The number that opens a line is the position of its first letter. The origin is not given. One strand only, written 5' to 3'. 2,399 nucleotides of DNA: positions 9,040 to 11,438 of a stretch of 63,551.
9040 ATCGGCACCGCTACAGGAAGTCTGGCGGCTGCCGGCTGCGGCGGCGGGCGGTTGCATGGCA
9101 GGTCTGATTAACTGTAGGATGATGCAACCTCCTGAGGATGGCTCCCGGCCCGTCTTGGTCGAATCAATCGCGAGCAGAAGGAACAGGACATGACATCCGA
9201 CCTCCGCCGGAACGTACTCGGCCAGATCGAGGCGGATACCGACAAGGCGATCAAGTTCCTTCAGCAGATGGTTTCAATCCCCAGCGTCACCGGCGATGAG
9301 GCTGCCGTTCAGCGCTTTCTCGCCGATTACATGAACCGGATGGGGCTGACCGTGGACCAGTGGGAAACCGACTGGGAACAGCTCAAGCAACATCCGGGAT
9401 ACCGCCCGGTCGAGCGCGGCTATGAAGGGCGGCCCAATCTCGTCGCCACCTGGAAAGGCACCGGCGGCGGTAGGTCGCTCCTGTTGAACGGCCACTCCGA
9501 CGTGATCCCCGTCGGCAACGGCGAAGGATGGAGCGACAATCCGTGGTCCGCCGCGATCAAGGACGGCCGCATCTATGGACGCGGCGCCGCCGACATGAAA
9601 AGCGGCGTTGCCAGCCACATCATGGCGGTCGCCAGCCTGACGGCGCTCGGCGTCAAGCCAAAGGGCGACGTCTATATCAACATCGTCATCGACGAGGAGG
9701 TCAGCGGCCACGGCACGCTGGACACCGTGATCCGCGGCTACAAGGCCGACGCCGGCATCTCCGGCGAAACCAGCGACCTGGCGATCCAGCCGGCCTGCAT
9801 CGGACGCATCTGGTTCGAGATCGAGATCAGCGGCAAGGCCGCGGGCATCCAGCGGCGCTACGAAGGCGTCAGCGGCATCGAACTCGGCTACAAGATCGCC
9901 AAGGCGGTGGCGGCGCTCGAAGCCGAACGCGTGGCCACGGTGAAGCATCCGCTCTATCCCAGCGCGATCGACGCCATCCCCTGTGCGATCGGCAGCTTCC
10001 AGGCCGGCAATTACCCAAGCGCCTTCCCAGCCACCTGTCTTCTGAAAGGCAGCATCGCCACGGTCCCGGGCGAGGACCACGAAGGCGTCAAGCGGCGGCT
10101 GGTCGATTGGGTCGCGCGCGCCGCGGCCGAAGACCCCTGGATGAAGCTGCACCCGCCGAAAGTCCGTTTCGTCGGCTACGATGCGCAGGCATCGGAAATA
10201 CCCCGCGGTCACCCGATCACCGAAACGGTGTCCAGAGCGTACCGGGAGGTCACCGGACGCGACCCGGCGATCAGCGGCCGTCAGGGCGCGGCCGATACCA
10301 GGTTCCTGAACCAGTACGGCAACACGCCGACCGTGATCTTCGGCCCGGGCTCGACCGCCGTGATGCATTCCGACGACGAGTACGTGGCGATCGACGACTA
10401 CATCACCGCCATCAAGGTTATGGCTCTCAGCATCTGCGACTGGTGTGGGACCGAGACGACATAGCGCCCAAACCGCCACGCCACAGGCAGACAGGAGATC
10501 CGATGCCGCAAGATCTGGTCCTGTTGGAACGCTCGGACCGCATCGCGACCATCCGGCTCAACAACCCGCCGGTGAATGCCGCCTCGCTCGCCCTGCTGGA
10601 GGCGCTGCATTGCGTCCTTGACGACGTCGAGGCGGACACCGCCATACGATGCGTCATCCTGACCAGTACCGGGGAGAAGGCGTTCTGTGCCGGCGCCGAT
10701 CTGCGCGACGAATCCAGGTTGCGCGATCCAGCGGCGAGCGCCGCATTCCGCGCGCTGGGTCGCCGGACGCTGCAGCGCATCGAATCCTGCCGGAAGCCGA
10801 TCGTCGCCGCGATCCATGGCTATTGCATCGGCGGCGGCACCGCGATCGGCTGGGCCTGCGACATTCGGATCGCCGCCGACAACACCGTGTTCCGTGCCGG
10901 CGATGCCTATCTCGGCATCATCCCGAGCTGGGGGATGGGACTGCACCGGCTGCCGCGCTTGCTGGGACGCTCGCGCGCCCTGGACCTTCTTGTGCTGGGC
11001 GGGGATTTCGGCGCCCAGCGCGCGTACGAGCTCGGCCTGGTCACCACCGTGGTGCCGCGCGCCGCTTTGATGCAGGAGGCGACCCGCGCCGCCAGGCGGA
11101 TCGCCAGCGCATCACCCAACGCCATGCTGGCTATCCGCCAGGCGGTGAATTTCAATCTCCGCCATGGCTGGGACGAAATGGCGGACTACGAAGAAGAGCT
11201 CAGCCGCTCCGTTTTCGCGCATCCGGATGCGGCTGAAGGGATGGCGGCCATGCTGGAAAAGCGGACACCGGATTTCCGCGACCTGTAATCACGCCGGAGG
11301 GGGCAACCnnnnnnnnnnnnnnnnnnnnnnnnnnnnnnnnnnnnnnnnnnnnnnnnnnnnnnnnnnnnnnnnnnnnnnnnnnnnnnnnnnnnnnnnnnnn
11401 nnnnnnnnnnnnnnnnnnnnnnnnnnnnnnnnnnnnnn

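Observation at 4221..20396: ~16 kb accessory island mixing C-N-cleaving oxygenases, deacylase/lyase steps and CoA chemistry: candidate undescribed catabolic pathway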

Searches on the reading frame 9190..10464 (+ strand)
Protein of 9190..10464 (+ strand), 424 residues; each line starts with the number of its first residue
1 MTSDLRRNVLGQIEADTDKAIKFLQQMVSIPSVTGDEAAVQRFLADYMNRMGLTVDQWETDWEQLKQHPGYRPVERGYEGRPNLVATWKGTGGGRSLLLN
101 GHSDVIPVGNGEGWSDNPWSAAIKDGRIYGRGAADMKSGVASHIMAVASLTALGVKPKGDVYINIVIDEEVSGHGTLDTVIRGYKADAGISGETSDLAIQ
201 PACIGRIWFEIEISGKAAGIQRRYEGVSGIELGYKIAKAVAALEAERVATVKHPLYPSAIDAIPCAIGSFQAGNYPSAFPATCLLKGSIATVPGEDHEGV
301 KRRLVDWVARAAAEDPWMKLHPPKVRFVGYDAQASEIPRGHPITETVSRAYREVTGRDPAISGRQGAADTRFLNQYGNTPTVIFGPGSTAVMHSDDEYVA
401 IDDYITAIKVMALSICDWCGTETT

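Call 4: search_protein_families(library=pfam, proteins=[window:9190-10464:+])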
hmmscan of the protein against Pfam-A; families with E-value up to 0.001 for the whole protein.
window:9190-10464:+ (424 aa): 3 families
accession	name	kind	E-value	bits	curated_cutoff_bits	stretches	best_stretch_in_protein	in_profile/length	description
PF01546.33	Peptidase_M20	-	1.5e-33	116.9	24.6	1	98-413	1-202/206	Peptidase family M20/M25/M40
PF07687.19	M20_dimer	-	6.8e-06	26.4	21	1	205-315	5-106/107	Peptidase dimerisation domain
PF04389.22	Peptidase_M28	-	4.9e-05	23.6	21.3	1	83-175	1-72/193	Peptidase family M28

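Call 6: search_protein_families(library=ncbifam, proteins=[window:9190-10464:+], max_evalue=0.00001)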
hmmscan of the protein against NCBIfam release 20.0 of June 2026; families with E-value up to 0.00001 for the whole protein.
window:9190-10464:+ (424 aa): 47 families (the best 25 are shown)
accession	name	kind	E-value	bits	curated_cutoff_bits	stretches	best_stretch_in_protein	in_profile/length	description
NF005373.0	PRK06915.1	equivalog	2.1e-115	386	428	1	4-422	3-421/422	peptidase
NF005306.0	PRK06837.1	subfamily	5.4e-108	361.5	376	1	2-423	4-426/427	ArgE/DapE family deacylase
TIGR01910.1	DapE-ArgE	subfamily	4.9e-78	262.9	217.6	1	21-410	1-373/373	ArgE/DapE family deacylase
NF006370.0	PRK08596.1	equivalog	2.4e-53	181.3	412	1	8-422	7-423/425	acetylornithine deacetylase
NF006400.0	PRK08651.1-3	equivalog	7.7e-44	150.1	374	1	14-411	6-399/410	succinyl-diaminopimelate desuccinylase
NF006399.0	PRK08651.1-2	equivalog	1e-43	149.9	381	1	21-412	7-398/405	succinyl-diaminopimelate desuccinylase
NF009558.0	PRK13013.1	equivalog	8.6e-40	136.7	428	1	7-420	5-425/429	acetylornithine deacetylase/succinyl-diaminopimelate desuccinylase family protein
NF006365.0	PRK08588.1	subfamily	9.6e-40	137.1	289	1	16-411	5-373/383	succinyl-diaminopimelate desuccinylase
TIGR01892.1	AcOrn-deacetyl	equivalog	7e-37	127.3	297.7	1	79-411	42-361/365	acetylornithine deacetylase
NF009557.0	PRK13009.1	equivalog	2e-35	122.7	284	1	19-178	4-144/377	succinyl-diaminopimelate desuccinylase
NF006398.0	PRK08651.1-1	equivalog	6e-35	121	439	1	12-415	6-396/403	succinyl-diaminopimelate desuccinylase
NF009555.0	PRK13004.1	equivalog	2e-34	119.2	321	1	93-244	68-221/399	YgeY family selenium metabolism-linked hydrolase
NF005710.0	PRK07522.1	subfamily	1.7e-31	109.8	412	1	79-406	54-376/391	acetylornithine deacetylase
NF010589.0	PRK13983.1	equivalog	6.1e-30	104.5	333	1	8-414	4-405/409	M20 family metallo-hydrolase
TIGR01246.1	dapE_proteo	equivalog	2.1e-28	99.4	361.8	1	21-178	2-140/370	succinyl-diaminopimelate desuccinylase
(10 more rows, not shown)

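Call 18: search_solved_structures(query=window:9190-10464:+, max_evalue=1e-10)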
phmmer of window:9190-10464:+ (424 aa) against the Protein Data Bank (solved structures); distinct sequences matched with E-value up to 1e-10: 18.
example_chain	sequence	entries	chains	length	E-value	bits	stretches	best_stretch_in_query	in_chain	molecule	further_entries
3pfo_A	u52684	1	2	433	1.9e-52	181.7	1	11-421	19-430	putative acetylornithine deacetylase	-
7uoi_A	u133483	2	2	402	2.6e-29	105.5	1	21-409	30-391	succinyl-diaminopimelate desuccinylase | Probable succinyl-diaminopimelate desuccinylase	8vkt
4h2k_A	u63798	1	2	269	2.3e-18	69.4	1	88-180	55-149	Succinyl-diaminopimelate desuccinylase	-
7rsf_A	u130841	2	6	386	7.8e-18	67.7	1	21-400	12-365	Acetylornithine deacetylase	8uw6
5vo3_A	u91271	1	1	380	8e-18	67.7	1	97-180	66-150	Succinyl-diaminopimelate desuccinylase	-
3ic1_A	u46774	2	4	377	1.3e-17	66.9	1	88-180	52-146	Succinyl-diaminopimelate desuccinylase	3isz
7lgp_A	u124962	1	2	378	1.7e-17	66.6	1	88-182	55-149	Succinyl-diaminopimelate desuccinylase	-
4o23_A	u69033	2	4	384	7.8e-17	64.4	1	22-173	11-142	Succinyl-diaminopimelate desuccinylase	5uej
4ppz_A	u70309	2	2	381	9.2e-17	64.2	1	25-173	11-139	Succinyl-diaminopimelate desuccinylase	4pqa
1vgy_A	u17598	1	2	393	1.5e-16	63.5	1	85-173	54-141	succinyl-diaminopimelate desuccinylase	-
7t1q_A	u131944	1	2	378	1.3e-14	57.1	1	89-178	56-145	Succinyl-diaminopimelate desuccinylase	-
8f8o_A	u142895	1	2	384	1.4e-14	57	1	89-178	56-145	Succinyl-diaminopimelate desuccinylase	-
5k8p_A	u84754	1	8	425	4.2e-13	52.1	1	69-420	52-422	5-nitroanthranilic acid aminohydrolase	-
1q7l_A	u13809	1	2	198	5.4e-13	51.8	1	83-182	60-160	Aminoacylase-1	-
5k8m_A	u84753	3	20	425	1.2e-12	50.6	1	69-420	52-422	5-nitroanthranilic acid aminohydrolase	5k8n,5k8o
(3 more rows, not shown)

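Call 26: find_homologous_proteins(query=window:9190-10464:+, max_evalue=1e-30)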
Query window:9190-10464:+ (424 aa): 2435 proteins with E <= 1e-30 among 8000 candidates; the best 120 are listed.
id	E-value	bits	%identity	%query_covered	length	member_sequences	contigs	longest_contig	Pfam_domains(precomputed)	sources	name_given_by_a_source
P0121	2.0e-287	971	100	100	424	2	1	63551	PF01546.34,PF07687.20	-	-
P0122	3.8e-269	911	92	100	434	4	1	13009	PF01546.34,PF07687.20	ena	-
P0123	2.0e-256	869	88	100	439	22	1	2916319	PF01546.34,PF07687.20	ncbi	-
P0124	2.7e-254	862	87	100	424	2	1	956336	PF01546.34,PF07687.20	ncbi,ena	-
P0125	2.9e-251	852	84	100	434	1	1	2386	PF01546.34,PF07687.20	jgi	jgi:acetylornithine deacetylase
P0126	3.2e-251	852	85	100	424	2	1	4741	PF01546.34,PF07687.20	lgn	-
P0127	2.1e-249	846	84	100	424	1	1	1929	PF01546.34,PF07687.20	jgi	jgi:acetylornithine deacetylase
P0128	7.9e-249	844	84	100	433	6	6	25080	PF01546.34,PF07687.20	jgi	jgi:acetylornithine deacetylase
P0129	1.7e-247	839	84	100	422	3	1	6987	PF01546.34,PF07687.20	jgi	jgi:acetylornithine deacetylase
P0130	4.2e-241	818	82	100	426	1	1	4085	PF01546.34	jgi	jgi:acetylornithine deacetylase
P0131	1.9e-239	813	82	100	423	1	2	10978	PF01546.34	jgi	jgi:acetylornithine deacetylase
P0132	1.3e-237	807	80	100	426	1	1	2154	PF01546.34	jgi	jgi:acetylornithine deacetylase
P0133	1.4e-237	807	80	100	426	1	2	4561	PF01546.34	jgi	jgi:acetylornithine deacetylase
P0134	2.5e-237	806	80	100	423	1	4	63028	PF01546.34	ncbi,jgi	-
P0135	3.3e-237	805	81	100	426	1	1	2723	PF01546.34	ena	-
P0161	5.3e-236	801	80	100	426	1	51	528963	PF01546.34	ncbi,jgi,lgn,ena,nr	ncbi:MAG TPA: ArgE/DapE family deacylase [Xanthobacteraceae bacterium]|jgi:acetylornithine deacetyla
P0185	2.2e-235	799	78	100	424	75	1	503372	PF01546.34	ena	-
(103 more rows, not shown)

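Call 27: find_encoding_contigs(protein=P0161, flank=10000, max_places=3)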
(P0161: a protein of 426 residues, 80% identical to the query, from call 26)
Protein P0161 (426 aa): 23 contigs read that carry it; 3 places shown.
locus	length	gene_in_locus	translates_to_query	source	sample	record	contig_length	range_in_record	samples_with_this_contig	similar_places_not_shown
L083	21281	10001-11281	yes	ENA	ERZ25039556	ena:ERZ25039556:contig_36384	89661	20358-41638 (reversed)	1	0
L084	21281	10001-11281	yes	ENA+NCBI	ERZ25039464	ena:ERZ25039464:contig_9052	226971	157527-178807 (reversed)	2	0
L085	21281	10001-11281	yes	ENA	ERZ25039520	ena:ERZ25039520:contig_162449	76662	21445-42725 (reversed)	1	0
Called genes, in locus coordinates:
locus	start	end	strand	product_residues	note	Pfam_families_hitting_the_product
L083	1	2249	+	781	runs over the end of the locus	PF01315:Ald_Xan_dh_C, PF02738:MoCoBD_1, PF20256:MoCoBD_2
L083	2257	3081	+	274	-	PF00941:FAD_binding_5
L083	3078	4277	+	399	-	PF00111:Fer2 (weak), PF13085:Fer2_3 (weak), PF01799:Fer2_2, PF10604:Polyketide_cyc2, PF06240:COXG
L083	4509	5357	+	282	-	PF00392:GntR, PF07702:UTRA (weak)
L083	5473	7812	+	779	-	PF01315:Ald_Xan_dh_C, PF02738:MoCoBD_1, PF20256:MoCoBD_2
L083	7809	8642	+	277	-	PF00941:FAD_binding_5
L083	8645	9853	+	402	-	PF00111:Fer2, PF13085:Fer2_3 (weak), PF01799:Fer2_2, PF06240:COXG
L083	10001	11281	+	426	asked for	PF01546:Peptidase_M20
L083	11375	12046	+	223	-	PF03446:NAD_binding_2 (weak), PF03807:F420_oxidored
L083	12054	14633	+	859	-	PF04055:Radical_SAM, PF19288:CofH_C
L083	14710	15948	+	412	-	PF00291:PALP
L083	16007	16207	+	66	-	-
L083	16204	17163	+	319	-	PF01144:CoA_trans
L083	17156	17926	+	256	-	PF01144:CoA_trans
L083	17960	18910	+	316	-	PF00296:Bac_luciferase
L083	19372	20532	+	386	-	PF13433:Peripla_BP_5, PF13458:Peripla_BP_6, PF01094:ANF_receptor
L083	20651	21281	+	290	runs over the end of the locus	PF02653:BPD_transp_2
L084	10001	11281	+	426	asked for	PF01546:Peptidase_M20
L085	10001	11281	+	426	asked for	PF01546:Peptidase_M20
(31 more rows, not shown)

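Call 28: find_encoding_contigs(protein=P0185, flank=10000, max_places=2)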
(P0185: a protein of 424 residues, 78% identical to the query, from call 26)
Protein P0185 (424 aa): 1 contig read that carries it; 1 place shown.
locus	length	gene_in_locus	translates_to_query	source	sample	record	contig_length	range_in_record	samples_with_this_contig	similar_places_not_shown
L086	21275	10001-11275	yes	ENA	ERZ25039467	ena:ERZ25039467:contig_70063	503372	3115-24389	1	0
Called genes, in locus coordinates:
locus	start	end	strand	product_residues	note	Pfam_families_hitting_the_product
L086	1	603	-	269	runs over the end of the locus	PF00528:BPD_transp_1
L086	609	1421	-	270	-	PF00528:BPD_transp_1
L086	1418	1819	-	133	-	-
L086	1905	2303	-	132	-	PF00005:ABC_tran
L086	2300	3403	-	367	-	PF09084:NMT1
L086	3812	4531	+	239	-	PF07719:TPR_2 (faint)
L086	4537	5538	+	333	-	PF13181:TPR_8 (faint), PF13424:TPR_12 (faint)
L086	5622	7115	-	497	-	PF01979:Amidohydro_1, PF07969:Amidohydro_3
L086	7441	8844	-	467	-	PF20695:UbiD_N, PF01977:UbiD, PF20696:UbiD_C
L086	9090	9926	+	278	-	PF00392:GntR, PF07702:UTRA (weak)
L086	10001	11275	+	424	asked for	PF01546:Peptidase_M20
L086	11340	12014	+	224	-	PF03807:F420_oxidored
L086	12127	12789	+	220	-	PF01996:F420_ligase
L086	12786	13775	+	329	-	PF01933:CofD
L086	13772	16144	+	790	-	PF01983:CofC, PF12804:NTP_transf_3, PF04055:Radical_SAM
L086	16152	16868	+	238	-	PF19288:CofH_C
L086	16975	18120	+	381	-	PF00291:PALP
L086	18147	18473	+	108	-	-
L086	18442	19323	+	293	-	PF01144:CoA_trans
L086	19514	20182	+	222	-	PF01144:CoA_trans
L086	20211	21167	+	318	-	PF00296:Bac_luciferase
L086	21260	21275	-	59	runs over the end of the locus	PF00881:Nitroreductase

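Call 31: search_protein_families(library=ncbifam, proteins=[L083:14710-15948:+, L086:16975-18120:+, L083:11375-12046:+], max_evalue=1e-10)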
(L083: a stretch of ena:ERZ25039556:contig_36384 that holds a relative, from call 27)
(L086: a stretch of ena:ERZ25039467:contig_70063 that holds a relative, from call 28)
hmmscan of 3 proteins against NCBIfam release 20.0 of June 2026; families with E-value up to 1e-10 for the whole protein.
L083:14710-15948:+ (412 aa): 4 families
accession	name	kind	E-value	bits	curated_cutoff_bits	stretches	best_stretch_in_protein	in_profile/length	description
TIGR01139.1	cysK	equivalog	1.7e-21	76.8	350.95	1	136-324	61-241/298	cysteine synthase A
TIGR01136.1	cysKM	subfamily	6e-20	71.8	344.15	1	136-324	61-241/299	cysteine synthase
NF007989.0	PRK10717.1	equivalog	4.2e-18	65.5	387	1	136-329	69-264/334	cysteine synthase A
TIGR01137.1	cysta_beta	equivalog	5.6e-12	45.1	510.25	1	125-325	56-254/457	cystathionine beta-synthase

L086:16975-18120:+ (381 aa): 4 families
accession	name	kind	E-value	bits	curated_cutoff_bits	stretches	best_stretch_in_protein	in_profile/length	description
TIGR01139.1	cysK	equivalog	1.4e-19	70.5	350.95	1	138-324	63-241/298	cysteine synthase A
TIGR01136.1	cysKM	subfamily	4.4e-19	69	344.15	1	138-324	63-241/299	cysteine synthase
NF007989.0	PRK10717.1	equivalog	9.7e-14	51.2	387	1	136-324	69-261/334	cysteine synthase A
TIGR01137.1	cysta_beta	equivalog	1.1e-12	47.3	510.25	1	135-324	65-253/457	cystathionine beta-synthase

L083:11375-12046:+ (223 aa): 2 families
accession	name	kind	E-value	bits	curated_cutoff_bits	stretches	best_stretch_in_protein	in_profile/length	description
TIGR01915.1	npdG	equivalog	2.2e-53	181.4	149.8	1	7-214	3-220/220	NADPH-dependent F420 reductase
NF006408.0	PRK08655.1-2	equivalog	2.3e-11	43.1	422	1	3-99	5-97/441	prephenate dehydrogenase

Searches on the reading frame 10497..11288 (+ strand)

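Call 4: search_protein_families(library=pfam, proteins=[window:10497-11288:+])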
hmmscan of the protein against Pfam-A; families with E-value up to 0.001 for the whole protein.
window:10497-11288:+ (263 aa): 2 families
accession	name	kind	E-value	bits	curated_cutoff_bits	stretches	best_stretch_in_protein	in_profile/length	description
PF00378.25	ECH_1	-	1.6e-57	195.1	27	1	12-262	2-250/251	Enoyl-CoA hydratase/isomerase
PF16113.10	ECH_2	-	3e-32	112.9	27.2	1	17-191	2-177/335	Enoyl-CoA hydratase/isomerase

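Call 6: search_protein_families(library=ncbifam, proteins=[window:10497-11288:+], max_evalue=0.00001)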
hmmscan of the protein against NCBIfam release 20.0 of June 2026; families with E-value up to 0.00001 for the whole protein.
window:10497-11288:+ (263 aa): 72 families (the best 25 are shown)
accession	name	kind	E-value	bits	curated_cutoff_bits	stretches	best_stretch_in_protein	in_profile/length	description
NF005803.0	PRK07658.1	equivalog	1.6e-57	194.9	313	1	9-262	5-256/257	enoyl-CoA hydratase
NF004475.0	PRK05809.1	subfamily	6.3e-57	193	394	1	7-261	5-258/260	short-chain-enoyl-CoA hydratase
NF051848.1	EnCoAHydtEchA19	equivalog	2.1e-56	191.4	400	1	8-261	2-256/258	enoyl-CoA hydratase EchA19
NF004634.0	PRK05980.1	equivalog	7.3e-56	189.4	375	1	6-260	3-260/263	crotonase/enoyl-CoA hydratase family protein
NF005802.0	PRK07657.1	equivalog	9.2e-54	182.7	363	1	12-261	10-258/260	enoyl-CoA hydratase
NF004517.0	PRK05862.1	equivalog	5.3e-53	180.1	396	1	5-261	3-255/257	enoyl-CoA hydratase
NF004781.0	PRK06127.1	subfamily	2e-51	175.2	291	1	4-261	9-267/269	enoyl-CoA hydratase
NF005073.0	PRK06495.1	subfamily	5.7e-48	163.4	296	1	9-261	7-255/257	enoyl-CoA hydratase/isomerase family protein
NF042430.2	EnCoAhydt_DpgD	equivalog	1.5e-47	162.2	400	1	11-260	2-255/258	enoyl-CoA-hydratase DpgD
NF004840.0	PRK06190.1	equivalog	2.8e-47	161.5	253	1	5-242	3-238/260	enoyl-CoA hydratase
NF006566.0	PRK09076.1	subfamily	2.8e-46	158.2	286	1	10-261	9-258/260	enoyl-CoA hydratase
NF004796.0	PRK06144.1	subfamily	4.4e-46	157.5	272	1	5-261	7-260/262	enoyl-CoA hydratase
NF004857.0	PRK06210.1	equivalog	3.5e-45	154.6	341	1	5-261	7-273/275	enoyl-CoA hydratase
NF006008.0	PRK08139.1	equivalog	4.2e-43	147.8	313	1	5-262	10-265/266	enoyl-CoA hydratase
NF006699.0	PRK09245.1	subfamily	9e-43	146.4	354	1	6-261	3-264/266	crotonase/enoyl-CoA hydratase family protein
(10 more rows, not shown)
